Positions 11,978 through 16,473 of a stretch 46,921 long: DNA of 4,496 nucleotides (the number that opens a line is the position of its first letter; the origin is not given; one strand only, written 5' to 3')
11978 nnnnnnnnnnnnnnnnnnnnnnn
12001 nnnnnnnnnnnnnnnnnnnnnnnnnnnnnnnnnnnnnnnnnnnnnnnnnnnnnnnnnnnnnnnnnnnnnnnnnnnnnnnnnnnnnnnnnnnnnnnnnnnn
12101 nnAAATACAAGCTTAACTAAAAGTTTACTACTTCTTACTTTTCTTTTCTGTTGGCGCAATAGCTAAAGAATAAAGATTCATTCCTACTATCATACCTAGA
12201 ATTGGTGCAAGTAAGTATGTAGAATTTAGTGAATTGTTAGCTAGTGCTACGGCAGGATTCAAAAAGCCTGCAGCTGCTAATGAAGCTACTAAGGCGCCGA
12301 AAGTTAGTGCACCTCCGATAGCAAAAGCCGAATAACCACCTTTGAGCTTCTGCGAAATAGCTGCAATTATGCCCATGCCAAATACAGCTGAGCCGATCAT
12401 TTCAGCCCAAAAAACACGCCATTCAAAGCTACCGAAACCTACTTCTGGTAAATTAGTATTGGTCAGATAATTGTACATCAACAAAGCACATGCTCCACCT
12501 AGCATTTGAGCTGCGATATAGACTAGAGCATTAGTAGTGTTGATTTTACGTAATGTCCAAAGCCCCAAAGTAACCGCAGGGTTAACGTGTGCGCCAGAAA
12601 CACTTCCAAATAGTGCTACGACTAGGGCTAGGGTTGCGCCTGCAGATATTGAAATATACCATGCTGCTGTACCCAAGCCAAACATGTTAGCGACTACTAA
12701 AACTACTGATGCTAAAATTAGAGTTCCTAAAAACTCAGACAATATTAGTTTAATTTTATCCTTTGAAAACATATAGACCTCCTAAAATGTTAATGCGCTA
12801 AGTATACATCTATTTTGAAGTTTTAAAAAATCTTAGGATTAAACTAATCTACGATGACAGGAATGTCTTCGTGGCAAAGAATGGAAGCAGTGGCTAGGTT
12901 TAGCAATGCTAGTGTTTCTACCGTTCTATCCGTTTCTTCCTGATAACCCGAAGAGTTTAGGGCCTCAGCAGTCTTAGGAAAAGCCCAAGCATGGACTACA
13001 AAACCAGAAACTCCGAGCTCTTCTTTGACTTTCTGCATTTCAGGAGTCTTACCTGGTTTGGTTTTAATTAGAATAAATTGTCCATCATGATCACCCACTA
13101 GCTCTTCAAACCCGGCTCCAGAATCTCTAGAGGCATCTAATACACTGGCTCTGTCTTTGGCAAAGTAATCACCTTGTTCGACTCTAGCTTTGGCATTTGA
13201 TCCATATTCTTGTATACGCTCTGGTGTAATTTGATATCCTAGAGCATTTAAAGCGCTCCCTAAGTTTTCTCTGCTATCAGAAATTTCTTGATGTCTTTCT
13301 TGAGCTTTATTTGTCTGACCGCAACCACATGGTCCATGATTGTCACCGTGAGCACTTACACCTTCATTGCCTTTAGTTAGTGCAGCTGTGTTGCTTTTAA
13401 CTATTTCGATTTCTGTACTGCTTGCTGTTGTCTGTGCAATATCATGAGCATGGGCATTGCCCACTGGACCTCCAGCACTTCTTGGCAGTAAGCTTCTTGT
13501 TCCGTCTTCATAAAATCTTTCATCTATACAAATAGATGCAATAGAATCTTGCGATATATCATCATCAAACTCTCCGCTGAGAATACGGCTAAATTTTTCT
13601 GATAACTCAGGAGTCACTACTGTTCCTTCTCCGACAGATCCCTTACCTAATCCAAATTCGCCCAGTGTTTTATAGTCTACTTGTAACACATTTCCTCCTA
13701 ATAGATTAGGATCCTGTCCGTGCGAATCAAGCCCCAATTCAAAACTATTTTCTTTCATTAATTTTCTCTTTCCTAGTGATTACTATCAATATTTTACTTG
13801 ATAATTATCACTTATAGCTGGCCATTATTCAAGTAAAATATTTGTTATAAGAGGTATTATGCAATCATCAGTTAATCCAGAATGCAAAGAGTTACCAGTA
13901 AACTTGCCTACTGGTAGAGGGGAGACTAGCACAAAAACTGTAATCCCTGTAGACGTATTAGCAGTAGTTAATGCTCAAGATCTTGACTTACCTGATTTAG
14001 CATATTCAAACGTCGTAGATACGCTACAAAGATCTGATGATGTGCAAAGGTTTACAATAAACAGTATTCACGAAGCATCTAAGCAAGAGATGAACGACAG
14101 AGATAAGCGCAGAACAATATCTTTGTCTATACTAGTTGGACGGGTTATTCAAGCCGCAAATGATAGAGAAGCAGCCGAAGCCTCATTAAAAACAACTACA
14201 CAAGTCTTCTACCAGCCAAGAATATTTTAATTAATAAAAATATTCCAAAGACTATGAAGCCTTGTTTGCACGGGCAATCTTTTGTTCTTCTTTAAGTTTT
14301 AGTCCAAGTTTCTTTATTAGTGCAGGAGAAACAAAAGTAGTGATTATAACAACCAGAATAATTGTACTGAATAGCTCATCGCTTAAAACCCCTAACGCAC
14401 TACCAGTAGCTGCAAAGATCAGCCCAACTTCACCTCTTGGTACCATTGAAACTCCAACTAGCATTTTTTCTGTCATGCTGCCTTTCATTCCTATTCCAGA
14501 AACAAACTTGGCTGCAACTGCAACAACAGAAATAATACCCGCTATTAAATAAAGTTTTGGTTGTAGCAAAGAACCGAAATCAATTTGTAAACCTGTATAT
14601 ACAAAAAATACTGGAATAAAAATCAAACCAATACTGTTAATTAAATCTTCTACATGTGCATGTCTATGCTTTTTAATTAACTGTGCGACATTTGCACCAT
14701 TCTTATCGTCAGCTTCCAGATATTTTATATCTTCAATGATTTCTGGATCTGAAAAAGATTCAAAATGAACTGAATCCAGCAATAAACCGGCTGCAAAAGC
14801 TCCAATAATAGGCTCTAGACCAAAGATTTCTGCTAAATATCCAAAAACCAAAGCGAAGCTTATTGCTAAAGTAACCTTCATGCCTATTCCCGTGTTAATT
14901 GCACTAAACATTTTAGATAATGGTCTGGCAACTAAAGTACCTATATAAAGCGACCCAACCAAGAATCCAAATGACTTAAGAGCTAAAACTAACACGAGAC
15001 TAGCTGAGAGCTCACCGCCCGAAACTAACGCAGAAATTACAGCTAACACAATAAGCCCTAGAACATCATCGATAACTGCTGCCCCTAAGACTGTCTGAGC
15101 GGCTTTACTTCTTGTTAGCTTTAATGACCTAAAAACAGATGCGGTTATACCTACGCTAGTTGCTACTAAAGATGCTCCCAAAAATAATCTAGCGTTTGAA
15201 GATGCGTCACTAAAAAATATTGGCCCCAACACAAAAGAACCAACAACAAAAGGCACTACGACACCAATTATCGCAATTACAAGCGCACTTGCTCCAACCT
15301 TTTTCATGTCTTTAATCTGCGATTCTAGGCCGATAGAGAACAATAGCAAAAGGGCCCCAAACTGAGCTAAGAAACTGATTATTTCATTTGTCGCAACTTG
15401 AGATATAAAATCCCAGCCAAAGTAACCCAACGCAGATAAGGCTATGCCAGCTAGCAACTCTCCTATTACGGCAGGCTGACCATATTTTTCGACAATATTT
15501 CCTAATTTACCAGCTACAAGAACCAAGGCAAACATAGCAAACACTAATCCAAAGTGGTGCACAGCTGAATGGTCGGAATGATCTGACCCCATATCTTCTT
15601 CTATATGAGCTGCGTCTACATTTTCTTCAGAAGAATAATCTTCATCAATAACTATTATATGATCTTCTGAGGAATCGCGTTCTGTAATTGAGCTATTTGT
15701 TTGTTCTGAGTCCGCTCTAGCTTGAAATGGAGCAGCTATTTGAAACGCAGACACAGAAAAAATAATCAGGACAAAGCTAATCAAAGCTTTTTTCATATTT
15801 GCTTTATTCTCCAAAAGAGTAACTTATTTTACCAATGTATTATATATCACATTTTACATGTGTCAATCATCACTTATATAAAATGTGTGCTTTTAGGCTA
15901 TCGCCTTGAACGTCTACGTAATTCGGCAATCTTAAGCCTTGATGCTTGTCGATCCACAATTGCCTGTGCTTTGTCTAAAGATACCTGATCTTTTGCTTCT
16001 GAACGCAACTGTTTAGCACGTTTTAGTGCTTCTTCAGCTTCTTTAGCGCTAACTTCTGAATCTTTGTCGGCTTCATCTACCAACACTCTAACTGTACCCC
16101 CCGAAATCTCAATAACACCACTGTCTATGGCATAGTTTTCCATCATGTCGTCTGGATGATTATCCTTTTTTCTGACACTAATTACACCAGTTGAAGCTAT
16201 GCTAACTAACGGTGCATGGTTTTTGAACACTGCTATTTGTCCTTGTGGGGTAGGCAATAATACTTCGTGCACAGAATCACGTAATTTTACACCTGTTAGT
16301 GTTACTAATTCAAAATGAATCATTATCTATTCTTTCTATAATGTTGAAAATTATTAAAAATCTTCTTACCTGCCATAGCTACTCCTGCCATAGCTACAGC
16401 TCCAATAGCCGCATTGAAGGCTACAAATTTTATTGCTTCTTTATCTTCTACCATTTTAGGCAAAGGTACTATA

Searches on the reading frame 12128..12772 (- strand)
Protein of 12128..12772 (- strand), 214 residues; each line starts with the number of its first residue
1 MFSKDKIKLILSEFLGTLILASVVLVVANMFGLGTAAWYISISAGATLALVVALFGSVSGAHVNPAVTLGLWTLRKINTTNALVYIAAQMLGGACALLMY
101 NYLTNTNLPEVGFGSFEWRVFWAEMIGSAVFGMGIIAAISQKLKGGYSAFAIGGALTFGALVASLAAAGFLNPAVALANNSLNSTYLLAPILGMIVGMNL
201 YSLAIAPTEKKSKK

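Call 92: search_protein_families(library=pfam, proteins=[window:12128-12772:-], max_evalue=0.001)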
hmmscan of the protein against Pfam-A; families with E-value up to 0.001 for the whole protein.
window:12128-12772:- (214 aa): 1 family
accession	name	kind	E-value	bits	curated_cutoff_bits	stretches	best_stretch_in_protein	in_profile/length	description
PF00230.25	MIP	-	8.4e-22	78.5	25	1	4-200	5-221/222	Major intrinsic protein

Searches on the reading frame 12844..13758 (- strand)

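Call 92: search_protein_families(library=pfam, proteins=[window:12844-13758:-], max_evalue=0.001)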
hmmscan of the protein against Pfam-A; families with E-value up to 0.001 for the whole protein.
window:12844-13758:- (304 aa): 1 family
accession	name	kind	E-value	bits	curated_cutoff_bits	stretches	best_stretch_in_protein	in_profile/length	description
PF18484.6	CDCA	-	5.3e-16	59.2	29.2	1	75-285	10-175/184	Cadmium carbonic anhydrase repeat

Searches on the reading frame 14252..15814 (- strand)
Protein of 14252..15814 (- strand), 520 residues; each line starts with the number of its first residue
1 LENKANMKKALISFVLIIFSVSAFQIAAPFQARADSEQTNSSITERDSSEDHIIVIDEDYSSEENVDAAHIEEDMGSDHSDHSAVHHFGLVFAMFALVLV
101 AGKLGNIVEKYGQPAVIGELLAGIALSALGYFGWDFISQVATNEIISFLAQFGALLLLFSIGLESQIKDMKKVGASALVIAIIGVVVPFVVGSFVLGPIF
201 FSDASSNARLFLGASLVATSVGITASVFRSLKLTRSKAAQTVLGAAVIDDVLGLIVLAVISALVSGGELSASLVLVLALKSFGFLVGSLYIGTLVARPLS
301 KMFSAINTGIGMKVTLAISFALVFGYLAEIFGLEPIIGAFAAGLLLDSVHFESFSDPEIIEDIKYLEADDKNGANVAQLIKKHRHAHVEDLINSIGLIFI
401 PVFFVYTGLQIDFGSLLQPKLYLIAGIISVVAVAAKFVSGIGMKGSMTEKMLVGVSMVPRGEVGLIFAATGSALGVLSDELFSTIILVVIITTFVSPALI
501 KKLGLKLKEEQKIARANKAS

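Call 92: search_protein_families(library=pfam, proteins=[window:14252-15814:-], max_evalue=0.001)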
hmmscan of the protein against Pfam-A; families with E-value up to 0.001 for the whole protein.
window:14252-15814:- (520 aa): 1 family
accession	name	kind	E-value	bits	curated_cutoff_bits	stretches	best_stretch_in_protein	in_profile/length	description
PF00999.27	Na_H_Exchanger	-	6.6e-58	196.8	26.2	2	99-352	4-248/375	Sodium/hydrogen exchanger, transmembrane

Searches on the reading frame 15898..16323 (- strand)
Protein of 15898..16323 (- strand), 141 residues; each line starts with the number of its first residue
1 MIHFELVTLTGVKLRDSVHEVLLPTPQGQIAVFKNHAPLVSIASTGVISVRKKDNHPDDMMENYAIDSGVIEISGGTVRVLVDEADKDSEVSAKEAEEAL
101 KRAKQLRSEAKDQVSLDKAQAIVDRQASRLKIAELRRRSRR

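Call 3: search_protein_families(library=pfam, proteins=[window:15898-16323:-], max_evalue=1)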
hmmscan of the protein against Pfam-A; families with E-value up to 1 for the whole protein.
window:15898-16323:- (141 aa): 2 families
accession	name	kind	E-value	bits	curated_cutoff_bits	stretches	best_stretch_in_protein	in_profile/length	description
PF02823.21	ATP-synt_DE_N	-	2.7e-14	53.4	27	1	2-85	1-80/80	ATP synthase, Delta/Epsilon chain, beta-sandwich domain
PF23288.1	KOW6_SPT5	-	0.049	14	27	1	48-97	7-54/55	Transcription elongation factor SPT5, sixth KOW domain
